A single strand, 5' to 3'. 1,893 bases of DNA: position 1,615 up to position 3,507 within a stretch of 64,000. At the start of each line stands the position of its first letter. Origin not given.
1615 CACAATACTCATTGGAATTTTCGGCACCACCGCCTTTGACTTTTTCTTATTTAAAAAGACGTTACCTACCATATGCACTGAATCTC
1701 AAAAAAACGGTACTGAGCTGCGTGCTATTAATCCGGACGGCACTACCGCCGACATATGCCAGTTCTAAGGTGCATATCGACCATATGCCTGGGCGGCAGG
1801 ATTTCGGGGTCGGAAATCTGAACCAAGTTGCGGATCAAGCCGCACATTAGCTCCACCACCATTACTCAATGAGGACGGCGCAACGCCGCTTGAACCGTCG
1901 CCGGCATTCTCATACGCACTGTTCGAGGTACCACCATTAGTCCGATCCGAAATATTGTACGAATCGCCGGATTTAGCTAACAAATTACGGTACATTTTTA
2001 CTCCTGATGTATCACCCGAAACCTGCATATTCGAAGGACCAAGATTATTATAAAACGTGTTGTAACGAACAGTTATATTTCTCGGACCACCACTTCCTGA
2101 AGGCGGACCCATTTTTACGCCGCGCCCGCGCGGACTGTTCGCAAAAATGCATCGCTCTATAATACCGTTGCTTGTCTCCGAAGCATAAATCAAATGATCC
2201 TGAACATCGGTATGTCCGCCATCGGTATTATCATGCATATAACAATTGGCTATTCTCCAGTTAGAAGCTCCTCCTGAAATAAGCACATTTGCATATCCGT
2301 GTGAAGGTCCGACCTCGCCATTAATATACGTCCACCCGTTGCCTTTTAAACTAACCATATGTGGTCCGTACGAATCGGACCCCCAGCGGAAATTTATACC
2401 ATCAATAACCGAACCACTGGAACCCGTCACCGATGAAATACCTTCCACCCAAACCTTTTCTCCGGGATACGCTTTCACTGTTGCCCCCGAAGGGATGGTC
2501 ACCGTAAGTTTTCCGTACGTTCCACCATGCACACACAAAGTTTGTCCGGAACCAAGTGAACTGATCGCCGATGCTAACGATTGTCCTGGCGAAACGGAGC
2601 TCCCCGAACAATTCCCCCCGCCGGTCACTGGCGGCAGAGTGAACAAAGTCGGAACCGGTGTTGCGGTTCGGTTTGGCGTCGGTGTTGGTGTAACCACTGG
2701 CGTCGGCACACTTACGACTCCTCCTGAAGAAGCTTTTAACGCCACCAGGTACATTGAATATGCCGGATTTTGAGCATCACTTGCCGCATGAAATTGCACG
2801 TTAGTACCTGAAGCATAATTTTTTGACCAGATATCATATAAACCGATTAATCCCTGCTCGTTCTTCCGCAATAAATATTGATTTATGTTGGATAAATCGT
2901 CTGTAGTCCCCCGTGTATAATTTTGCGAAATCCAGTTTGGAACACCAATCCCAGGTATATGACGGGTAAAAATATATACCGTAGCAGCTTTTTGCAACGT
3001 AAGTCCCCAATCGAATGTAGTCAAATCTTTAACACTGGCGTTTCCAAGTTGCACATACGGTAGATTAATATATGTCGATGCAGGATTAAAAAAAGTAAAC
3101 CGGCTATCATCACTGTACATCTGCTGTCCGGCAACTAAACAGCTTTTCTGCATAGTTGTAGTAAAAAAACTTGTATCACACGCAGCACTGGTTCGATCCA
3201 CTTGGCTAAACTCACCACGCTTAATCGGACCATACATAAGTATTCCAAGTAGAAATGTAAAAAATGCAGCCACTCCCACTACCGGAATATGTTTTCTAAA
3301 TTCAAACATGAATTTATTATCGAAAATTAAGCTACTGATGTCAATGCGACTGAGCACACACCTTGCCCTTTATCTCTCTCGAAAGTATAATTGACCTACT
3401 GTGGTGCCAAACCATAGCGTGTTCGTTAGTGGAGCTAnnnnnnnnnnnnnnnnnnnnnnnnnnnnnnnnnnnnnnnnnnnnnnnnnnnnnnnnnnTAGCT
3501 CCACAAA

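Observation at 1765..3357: Paralogous membrane-anchored surface enzymes: one shared N-terminal module, different polysaccharide-lyase-like heads (beta-helix copy)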

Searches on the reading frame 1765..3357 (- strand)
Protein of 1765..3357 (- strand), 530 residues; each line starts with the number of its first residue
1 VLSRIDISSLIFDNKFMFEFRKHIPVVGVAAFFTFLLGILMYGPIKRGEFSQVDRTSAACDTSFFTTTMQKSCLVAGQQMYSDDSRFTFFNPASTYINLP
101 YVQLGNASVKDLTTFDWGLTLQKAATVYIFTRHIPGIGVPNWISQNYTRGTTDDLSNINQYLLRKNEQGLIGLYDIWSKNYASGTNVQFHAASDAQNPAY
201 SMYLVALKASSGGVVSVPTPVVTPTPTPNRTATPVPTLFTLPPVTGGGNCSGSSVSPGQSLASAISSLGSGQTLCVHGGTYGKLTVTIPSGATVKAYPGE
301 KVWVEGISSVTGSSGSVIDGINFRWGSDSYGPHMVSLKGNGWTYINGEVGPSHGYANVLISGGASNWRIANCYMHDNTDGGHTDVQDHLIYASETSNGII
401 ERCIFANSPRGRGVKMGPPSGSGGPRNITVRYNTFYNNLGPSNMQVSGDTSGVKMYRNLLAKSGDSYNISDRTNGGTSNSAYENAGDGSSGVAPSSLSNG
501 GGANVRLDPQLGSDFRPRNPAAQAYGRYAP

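Call 6: search_protein_families(library=pfam, proteins=[window:1765-3357:-], max_evalue=1)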
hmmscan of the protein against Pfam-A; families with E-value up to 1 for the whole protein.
window:1765-3357:- (530 aa): 1 family
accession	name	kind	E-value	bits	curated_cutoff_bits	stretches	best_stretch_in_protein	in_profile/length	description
PF13229.12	Beta_helix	-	0.0025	17.9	25.9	1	310-459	5-133/158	Right handed beta helix region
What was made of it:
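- On Pfam PF13229 Beta_helix (head A): The full-length protein scores only 17.9 bits (call 6).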

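Call 52: search_protein_families(library=ncbifam, proteins=[window:1765-3357:-], max_evalue=0.01)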
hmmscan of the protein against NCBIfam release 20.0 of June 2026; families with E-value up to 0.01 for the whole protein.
window:1765-3357:- (530 aa): 0 families
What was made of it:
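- On Carbohydrate-binding module (CAZy sense): NCBIfam gives none (call 52).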

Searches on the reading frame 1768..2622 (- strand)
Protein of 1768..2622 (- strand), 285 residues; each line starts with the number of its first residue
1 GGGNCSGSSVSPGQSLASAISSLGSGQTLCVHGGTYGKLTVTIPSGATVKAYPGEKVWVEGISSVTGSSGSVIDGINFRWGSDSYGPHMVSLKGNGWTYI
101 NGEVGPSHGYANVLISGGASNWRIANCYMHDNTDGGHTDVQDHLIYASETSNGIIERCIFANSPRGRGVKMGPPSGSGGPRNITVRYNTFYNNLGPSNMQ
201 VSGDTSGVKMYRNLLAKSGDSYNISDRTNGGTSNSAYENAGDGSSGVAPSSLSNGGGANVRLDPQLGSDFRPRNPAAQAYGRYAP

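Call 45: search_solved_structures(query=window:1768-2622:-, max_evalue=10, show_alignments=2)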
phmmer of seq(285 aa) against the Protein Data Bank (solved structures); distinct sequences matched with E-value up to 10: 9.
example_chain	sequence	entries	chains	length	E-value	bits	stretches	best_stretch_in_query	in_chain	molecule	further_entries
4eqa_A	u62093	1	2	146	0.19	14.5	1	61-128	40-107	Putative uncharacterized protein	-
4f4m_A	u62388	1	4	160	0.23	14.2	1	61-128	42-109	papain peptidoglycan amidase effector Tse1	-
4eob_A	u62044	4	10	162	0.25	14.2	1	61-128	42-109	type VI amidase effector Tse1 | Putative uncharacterized protein | toxic effector Tse1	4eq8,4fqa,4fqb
7tvh_A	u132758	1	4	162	0.25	14.1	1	61-128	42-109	Peptidoglycan amidase Tse1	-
4fgd_A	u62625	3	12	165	0.26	14.1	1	61-128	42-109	Tse1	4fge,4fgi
3vpi_A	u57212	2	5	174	0.28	14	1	61-128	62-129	type VI secretion exported 1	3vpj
4f0v_A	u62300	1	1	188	0.31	13.8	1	61-128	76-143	Putative uncharacterized protein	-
4f0w_A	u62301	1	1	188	0.31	13.8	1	61-128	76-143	Putative uncharacterized protein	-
3vv1_A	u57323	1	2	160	0.43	13.4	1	177-256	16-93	Protein LEC-6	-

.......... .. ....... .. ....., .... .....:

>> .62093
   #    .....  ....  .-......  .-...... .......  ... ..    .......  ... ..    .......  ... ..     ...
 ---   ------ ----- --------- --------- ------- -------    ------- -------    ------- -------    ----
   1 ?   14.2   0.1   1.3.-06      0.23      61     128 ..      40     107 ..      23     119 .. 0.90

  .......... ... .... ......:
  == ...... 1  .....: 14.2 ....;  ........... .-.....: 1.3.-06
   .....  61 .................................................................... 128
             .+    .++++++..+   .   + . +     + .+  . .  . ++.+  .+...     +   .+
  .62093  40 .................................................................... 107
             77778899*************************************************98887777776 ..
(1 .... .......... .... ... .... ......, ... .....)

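Call 57: predict_structure(alignment_id=A5)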
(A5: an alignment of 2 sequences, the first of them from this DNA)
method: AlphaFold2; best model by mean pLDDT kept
length: 285 residues; sequences in the alignment: 2
mean_pLDDT: 46.8   pTM: 0.46
mean pLDDT of the five models: 46.8, 42.1, 41.6, 39.3, 31.9
residues with pLDDT >= 90: 7; 70-90: 45; 50-70: 26; < 50: 207
segments of 3 or more residues with pLDDT < 50: 81-285
pLDDT, mean of each block of 10 residues (from residue 1): 72 87 87 79 75 70 58 61 36 36 38 32 32 30 38 41 37 35 40 35 38 40 34 39 37 34 40 37 29
secondary structure, 60 per line:
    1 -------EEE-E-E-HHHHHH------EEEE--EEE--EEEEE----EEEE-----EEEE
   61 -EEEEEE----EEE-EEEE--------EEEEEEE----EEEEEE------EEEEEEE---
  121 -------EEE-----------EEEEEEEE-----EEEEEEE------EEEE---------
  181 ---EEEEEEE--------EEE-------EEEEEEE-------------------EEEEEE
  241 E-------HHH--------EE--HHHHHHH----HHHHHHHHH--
elements in order: E8-10 H16-21 E28-31 E34-36 E39-43 E48-51 E57-60 E62-67 E72-74 E76-79 E88-94 E99-104 E111-117 E128-130 E142-149 E155-161 E168-171 E184-190 E199-201 E209-215 E235-241 H264-270 H275-283
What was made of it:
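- On Polysaccharide lyases with a beta-helix fold (PL1, PL3, PL6, PL9): The AF2 model of the head is unusable: pLDDT 46.8 from a 2-sequence alignment (call 57).
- Closest known: Pfam PF13229 Beta_helix / NosD-like PbH1 proteins. Different: No usable model (call 57).
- Tried and rejected: The model has pLDDT 46.8 (call 57) and was not used for a fold search.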

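Call 58: search_protein_families(library=pfam, alignment_id=A4, max_evalue=10)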
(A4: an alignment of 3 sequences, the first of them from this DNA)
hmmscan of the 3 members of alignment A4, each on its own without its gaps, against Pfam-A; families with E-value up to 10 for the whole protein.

A. member 1, seq(285 aa): 1 family
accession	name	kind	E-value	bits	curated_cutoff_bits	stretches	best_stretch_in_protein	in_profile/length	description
PF13229.12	Beta_helix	-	4.3e-06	26.9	25.9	2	65-195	5-115/158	Right handed beta helix region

B. families by the number of members that match (of 3 scanned): 2 families
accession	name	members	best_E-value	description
PF13229.12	Beta_helix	2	2.3e-06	Right handed beta helix region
PF17161.10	DUF5123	1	0.048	Domain of unknown function (DUF5123)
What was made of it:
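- Checked: Pfam Beta_helix scores 17.9 bits on the full protein, below the cut-off, and 26.9 bits against a 25.9 cut-off on the head alone (calls 6, 58).
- On Pfam PF13229 Beta_helix (head A): Head alone scores 26.9 bits, E 4.3e-6 (call 58).
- On Polysaccharide lyases with a beta-helix fold (PL1, PL3, PL6, PL9): No Pfam hit to Pectate_lyase families or Chondroitinas_B for head A, even at E<=10 (call 58).
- Closest known: Pfam PF13229 Beta_helix / NosD-like PbH1 proteins. Same: The head alone scores 26.9 bits against a 25.9 cut-off (call 58).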

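Call 59: search_solved_structures(query=A4, max_evalue=10)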
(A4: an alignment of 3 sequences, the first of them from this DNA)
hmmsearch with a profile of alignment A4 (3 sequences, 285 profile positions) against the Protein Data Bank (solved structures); distinct sequences matched with E-value up to 10: 0.
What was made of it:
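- Closest known: Pfam PF13229 Beta_helix / NosD-like PbH1 proteins. Different: No PDB sequence relative (calls 45, 59).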

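Call 71: search_protein_families(library=phrogs, proteins=[window:1768-2622:-], max_evalue=0.1)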
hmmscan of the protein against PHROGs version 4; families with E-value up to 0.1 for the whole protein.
seq(285 aa): 0 families

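Call 73: search_dna_similar(query=window:1768-2622:-, collection=plasmids, mode=protein, max_evalue=0.001, max_rows=15)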
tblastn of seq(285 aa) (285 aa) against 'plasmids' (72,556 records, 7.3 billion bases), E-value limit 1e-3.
No match.

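Call 74: search_dna_similar(query=window:1768-2622:-, collection=phages, mode=protein, max_evalue=0.001, max_rows=15)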
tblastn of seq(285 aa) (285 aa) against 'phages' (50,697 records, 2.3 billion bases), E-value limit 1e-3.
No match.
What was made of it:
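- Tried and rejected: Head A found nothing in PDB sequences (calls 45, 59: noise-level Tse1 and LEC-6 hits only), PHROGs (call 71), or plasmid and phage records by tblastn (calls 73, 74).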

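Call 75: find_related_loci(query=A4, collection=metagenome_contigs, flank=5000)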
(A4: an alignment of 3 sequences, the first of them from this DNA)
Query A4 (285 aa) in metagenome_contigs; peptide patterns used: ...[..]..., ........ (x = any residue, [..] = any of these).
355 stretches matched a pattern; 8 encode a relative of the query (tblastn E <= 1e-3); 8 distinct loci.
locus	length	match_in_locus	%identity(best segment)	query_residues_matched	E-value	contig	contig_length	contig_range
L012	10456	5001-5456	26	85-229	8e-8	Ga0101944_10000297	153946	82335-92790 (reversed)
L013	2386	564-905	32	1-108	7e-8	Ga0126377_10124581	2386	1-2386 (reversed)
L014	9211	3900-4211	28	89-193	3e-7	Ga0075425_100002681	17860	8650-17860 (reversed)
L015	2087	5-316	28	89-193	5e-7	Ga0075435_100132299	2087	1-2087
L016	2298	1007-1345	35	115-223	7e-7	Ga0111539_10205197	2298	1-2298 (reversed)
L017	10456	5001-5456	26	85-229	8e-8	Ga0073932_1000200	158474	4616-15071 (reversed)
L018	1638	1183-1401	39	115-192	1e-6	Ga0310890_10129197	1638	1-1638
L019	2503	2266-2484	36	115-192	3e-6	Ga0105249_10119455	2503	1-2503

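Call 77: search_protein_families(library=pfam, proteins=[L012:4119-6221:+, L013:138-1664:+, L014:3459-4613:+, L016:464-1723:+], max_evalue=0.01)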
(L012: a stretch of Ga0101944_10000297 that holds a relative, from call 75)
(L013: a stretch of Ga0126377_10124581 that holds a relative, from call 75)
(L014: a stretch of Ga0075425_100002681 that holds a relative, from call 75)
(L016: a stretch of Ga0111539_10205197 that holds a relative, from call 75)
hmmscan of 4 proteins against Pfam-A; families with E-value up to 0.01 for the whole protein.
L012:4119-6221:+ (700 aa): 4 families
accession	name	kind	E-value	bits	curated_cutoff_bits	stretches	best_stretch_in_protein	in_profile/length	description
PF13229.12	Beta_helix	-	2e-16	60.5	25.9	1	292-418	24-144/158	Right handed beta helix region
PF05048.19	NosD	-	5.3e-09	36.3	23.6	1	291-444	38-181/212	Periplasmic copper-binding protein (NosD)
PF07602.17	DUF1565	-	0.00015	21.6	20.3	0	41-80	3-42/257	Protein of unknown function (DUF1565)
PF14592.12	Chondroitinas_B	-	0.0039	16.7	24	1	55-106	6-59/426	Chondroitinase B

L013:138-1664:+ (508 aa): 3 families
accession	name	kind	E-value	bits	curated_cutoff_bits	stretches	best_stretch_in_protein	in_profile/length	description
PF13229.12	Beta_helix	-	1.9e-22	80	25.9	3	246-408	3-158/158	Right handed beta helix region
PF05048.19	NosD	-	1.4e-10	41.5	23.6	1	260-428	29-189/212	Periplasmic copper-binding protein (NosD)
PF22842.2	Pel9A-like_beta_helix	-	0.00033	20.2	25.2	1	135-186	9-60/370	Pel9A-like, right handed beta helix region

L014:3459-4613:+ (384 aa): 2 families
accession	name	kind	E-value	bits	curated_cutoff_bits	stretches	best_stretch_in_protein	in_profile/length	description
PF13229.12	Beta_helix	-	9.2e-10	38.8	25.9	1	148-276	27-138/158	Right handed beta helix region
PF05048.19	NosD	-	3.5e-06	27.1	23.6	1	202-277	101-175/212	Periplasmic copper-binding protein (NosD)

L016:464-1723:+ (419 aa): 0 families
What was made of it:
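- On Pfam PF13229 Beta_helix (head A): Three of the four distant relatives scanned score 39-80 bits; L016 matched nothing (call 77).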
